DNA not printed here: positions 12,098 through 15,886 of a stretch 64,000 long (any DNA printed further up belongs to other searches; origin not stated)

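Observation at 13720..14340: Isoleucyl-tRNA synthetase with an internal histidine-phosphatase (PGAM-like) domain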

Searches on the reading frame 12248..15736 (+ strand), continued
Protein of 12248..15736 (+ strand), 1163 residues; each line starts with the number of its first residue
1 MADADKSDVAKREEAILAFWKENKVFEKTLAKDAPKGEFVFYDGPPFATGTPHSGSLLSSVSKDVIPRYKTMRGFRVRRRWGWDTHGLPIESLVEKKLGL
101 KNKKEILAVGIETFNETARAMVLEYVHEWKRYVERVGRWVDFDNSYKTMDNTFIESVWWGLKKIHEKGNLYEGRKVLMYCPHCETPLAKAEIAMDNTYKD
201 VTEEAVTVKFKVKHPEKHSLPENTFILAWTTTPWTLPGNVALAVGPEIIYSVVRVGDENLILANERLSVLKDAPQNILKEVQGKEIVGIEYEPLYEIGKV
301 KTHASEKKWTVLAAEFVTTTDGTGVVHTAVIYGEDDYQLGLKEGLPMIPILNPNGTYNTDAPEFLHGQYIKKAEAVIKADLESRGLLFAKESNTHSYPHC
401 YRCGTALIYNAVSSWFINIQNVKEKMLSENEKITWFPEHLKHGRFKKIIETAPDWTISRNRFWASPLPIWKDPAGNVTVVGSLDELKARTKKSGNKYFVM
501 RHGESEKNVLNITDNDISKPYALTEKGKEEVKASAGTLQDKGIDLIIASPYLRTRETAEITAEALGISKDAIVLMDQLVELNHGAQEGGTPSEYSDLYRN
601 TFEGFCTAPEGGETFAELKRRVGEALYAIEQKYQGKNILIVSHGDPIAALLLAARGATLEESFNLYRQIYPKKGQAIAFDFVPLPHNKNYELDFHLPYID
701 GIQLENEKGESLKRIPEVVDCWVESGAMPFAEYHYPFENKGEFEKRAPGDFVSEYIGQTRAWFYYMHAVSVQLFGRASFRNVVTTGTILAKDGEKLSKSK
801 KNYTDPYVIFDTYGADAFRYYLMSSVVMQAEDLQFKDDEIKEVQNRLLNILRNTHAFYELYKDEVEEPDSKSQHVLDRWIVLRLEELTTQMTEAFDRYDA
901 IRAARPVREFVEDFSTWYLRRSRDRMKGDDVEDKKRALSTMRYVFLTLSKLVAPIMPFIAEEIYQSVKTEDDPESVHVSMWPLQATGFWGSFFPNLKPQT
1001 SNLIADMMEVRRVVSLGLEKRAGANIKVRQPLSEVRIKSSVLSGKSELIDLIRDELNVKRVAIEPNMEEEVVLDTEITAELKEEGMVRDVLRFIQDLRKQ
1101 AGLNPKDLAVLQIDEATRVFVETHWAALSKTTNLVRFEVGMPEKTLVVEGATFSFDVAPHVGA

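Call 88: search_protein_families(library=padloc, proteins=[window:12248-15736:+], max_evalue=0.001)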
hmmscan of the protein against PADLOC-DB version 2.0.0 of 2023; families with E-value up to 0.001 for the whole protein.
window:12248-15736:+ (1163 aa): 0 families
